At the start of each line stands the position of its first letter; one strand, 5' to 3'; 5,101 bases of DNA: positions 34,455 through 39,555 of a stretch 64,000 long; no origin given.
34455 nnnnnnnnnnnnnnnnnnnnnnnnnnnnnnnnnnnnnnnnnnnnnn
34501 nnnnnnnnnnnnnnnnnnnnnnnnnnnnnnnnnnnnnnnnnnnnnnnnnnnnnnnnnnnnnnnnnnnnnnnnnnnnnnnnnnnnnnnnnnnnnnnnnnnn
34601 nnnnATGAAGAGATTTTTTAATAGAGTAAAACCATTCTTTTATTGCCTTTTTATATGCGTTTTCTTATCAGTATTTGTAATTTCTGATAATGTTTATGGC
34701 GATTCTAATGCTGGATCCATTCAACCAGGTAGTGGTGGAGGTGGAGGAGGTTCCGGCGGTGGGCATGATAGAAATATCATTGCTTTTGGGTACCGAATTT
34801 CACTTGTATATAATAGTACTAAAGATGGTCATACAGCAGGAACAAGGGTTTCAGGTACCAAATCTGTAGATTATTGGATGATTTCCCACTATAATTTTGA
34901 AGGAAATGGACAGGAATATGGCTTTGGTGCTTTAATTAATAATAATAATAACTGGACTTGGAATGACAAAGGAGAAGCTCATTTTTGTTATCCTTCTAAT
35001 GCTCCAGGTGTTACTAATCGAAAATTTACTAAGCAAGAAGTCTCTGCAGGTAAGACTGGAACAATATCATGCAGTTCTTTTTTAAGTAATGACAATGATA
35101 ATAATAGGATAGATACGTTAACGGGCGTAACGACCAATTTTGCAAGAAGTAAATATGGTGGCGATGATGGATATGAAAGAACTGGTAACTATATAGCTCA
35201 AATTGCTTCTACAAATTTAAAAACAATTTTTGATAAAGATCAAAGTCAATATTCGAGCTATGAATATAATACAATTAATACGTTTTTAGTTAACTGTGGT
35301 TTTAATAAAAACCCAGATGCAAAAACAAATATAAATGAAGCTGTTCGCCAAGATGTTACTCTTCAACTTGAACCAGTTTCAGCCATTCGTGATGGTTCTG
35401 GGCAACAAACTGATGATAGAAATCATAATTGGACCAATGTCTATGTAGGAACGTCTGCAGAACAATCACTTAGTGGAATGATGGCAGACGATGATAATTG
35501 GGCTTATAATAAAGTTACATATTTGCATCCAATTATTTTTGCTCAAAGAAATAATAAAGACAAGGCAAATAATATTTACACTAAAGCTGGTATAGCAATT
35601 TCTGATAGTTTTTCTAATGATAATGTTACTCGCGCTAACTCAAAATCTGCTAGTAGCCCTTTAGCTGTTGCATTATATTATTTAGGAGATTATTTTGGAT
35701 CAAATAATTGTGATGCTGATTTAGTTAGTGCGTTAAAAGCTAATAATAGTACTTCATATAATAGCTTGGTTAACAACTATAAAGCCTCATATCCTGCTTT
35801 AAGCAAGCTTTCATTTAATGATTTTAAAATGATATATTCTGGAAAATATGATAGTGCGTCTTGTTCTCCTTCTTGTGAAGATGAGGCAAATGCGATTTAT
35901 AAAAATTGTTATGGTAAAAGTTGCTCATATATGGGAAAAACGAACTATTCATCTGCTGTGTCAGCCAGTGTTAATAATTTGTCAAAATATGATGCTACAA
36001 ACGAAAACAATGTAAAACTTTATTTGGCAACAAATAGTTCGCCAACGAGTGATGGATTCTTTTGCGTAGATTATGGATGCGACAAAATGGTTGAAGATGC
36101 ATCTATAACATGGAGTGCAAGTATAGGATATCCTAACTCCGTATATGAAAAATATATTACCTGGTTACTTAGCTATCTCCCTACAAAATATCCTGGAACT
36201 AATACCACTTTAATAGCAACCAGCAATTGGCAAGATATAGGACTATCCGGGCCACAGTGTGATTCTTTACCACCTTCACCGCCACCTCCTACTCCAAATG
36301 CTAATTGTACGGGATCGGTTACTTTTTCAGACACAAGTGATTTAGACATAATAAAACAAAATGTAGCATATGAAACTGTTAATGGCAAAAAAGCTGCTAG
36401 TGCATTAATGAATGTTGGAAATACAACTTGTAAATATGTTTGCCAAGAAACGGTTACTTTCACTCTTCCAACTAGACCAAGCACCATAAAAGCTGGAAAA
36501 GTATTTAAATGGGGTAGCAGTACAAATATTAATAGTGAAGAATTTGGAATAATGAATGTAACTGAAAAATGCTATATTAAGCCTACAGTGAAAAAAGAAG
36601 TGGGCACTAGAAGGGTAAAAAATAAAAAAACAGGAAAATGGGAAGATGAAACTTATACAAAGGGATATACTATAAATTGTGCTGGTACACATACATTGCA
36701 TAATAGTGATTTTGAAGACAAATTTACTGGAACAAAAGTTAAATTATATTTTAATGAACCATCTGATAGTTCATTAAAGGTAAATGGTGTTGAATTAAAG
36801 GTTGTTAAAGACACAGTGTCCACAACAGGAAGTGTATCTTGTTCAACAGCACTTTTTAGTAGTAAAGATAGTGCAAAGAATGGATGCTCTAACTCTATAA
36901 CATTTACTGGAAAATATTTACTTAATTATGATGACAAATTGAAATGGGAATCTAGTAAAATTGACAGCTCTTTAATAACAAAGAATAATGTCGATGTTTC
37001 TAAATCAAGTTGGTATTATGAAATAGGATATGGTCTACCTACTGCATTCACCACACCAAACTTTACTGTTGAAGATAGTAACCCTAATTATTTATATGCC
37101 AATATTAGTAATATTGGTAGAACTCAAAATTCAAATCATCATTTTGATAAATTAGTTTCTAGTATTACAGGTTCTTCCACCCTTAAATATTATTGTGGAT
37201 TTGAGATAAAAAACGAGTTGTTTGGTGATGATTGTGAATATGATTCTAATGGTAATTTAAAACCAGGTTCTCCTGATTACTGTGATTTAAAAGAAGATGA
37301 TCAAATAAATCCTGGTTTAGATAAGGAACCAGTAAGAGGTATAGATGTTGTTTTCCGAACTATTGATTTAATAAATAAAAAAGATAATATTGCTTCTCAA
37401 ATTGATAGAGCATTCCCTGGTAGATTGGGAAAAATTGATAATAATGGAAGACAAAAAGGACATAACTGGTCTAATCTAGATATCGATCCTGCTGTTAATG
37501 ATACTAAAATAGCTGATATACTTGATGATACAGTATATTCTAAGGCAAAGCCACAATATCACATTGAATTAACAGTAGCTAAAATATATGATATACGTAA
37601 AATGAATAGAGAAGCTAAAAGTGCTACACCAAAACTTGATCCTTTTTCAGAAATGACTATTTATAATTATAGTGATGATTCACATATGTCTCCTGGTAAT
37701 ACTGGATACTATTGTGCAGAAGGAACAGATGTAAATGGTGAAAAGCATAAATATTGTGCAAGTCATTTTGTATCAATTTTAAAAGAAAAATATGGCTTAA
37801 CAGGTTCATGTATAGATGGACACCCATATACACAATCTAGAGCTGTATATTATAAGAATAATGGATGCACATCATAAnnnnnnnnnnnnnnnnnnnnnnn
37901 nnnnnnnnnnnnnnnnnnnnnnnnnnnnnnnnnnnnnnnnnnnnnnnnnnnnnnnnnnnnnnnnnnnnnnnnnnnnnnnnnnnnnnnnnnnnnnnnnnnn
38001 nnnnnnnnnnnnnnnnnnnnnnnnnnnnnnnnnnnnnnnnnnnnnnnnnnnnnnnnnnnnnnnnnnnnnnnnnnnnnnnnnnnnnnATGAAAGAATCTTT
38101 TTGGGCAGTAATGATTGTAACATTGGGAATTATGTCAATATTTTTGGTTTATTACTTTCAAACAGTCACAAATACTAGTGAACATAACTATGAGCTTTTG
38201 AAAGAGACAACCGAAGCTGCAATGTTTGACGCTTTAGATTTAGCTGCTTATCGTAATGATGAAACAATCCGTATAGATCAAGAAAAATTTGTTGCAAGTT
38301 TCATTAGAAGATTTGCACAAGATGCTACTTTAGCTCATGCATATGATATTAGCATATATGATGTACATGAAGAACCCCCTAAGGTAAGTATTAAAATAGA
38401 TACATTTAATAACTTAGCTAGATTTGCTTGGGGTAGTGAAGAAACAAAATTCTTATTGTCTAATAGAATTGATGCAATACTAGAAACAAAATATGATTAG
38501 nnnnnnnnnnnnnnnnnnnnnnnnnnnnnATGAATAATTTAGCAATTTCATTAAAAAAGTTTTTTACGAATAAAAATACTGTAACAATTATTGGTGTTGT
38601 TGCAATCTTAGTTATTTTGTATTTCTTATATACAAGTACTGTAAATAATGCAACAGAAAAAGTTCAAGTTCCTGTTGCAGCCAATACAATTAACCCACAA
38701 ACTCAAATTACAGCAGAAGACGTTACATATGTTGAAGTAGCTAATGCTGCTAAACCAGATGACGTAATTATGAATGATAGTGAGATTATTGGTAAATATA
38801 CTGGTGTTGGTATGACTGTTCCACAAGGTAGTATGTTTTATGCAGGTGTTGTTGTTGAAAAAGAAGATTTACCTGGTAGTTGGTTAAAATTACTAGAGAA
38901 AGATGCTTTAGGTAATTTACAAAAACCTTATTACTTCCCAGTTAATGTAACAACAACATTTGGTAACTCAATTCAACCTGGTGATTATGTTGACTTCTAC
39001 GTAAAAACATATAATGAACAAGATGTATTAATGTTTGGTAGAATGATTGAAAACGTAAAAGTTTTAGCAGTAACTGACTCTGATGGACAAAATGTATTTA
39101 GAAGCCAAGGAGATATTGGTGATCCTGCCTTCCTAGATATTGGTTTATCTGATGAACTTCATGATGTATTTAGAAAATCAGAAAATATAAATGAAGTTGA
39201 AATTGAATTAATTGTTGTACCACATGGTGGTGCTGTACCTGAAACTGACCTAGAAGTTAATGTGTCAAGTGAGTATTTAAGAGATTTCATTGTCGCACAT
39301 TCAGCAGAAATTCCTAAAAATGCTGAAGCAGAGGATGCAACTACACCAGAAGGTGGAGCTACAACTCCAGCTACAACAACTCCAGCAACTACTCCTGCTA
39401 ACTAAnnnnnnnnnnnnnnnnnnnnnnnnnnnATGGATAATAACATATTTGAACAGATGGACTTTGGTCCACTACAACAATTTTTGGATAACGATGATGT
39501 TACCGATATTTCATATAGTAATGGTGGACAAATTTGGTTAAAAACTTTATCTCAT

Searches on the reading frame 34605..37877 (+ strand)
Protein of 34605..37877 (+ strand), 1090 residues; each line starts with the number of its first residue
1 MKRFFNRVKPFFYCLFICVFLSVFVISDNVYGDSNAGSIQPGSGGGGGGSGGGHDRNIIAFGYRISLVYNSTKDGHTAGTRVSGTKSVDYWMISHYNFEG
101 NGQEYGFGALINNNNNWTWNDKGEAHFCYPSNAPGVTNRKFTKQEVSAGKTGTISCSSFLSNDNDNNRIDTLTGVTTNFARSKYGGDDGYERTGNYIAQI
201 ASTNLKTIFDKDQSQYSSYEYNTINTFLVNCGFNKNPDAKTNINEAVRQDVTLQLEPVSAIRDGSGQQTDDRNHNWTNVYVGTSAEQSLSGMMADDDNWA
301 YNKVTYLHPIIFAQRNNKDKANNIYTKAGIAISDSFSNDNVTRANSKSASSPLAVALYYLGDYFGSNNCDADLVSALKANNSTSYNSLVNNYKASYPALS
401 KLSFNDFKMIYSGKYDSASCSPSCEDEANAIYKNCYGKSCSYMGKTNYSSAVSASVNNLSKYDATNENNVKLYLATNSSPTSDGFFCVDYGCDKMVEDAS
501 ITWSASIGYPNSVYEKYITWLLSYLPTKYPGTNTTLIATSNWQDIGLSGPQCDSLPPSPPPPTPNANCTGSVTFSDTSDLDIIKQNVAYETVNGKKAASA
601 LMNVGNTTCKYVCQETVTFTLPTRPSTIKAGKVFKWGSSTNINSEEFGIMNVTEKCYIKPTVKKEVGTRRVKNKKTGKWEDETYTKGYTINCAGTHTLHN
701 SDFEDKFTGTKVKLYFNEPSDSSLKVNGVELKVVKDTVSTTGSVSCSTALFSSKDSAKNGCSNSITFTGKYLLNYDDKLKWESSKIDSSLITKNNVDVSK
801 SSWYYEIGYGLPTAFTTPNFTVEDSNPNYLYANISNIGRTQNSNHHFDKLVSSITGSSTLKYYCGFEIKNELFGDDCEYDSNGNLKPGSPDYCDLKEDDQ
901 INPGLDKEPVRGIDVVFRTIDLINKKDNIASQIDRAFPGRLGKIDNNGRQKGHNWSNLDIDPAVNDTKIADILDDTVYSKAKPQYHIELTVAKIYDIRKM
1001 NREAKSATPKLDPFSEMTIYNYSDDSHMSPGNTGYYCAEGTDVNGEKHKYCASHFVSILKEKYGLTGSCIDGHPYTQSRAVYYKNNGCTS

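Call 6: search_protein_families(library=pfam, proteins=[window:34605-37877:+], max_evalue=0.1)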
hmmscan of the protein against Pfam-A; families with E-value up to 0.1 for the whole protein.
window:34605-37877:+ (1090 aa): 1 family
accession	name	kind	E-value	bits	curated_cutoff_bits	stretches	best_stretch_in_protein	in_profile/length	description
PF12862.13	ANAPC5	-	0.061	13.8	23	0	201-248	17-66/91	Anaphase-promoting complex subunit 5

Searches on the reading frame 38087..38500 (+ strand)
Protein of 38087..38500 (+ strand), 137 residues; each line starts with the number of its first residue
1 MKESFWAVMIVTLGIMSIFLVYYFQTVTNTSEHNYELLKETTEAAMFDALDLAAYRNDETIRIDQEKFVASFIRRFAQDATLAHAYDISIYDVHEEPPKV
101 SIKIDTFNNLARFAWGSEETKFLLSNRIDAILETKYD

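Call 6: search_protein_families(library=pfam, proteins=[window:38087-38500:+], max_evalue=0.1)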
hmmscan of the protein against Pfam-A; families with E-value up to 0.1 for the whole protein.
window:38087-38500:+ (137 aa): 1 family
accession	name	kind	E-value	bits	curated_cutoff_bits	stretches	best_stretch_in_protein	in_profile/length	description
PF17424.7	DUF5411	-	7.5e-49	165.5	30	1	1-136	1-134/134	Family of unknown function (DUF5411)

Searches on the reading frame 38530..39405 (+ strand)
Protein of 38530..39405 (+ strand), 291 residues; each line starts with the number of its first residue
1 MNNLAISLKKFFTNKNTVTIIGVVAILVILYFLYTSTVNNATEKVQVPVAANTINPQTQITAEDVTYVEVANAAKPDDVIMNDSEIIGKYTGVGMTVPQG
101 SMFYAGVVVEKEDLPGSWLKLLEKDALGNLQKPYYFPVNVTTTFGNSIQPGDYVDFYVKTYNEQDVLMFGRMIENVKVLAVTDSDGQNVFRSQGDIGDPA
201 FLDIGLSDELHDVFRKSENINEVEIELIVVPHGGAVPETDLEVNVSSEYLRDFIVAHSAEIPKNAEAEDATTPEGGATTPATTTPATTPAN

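Call 6: search_protein_families(library=pfam, proteins=[window:38530-39405:+], max_evalue=0.1)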
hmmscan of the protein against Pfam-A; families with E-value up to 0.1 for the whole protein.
window:38530-39405:+ (291 aa): 3 families
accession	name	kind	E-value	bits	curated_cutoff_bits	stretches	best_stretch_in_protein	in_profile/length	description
PF16976.10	RcpC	-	7.9e-05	23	28.8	1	137-184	17-67/114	Flp pilus assembly protein RcpC/CpaB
PF08666.17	SAF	-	0.00024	22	21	1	46-90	2-46/63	SAF domain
PF13144.11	ChapFlgA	-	0.0024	18.3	23.8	1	46-92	2-46/122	Chaperone for flagella basal body P-ring formation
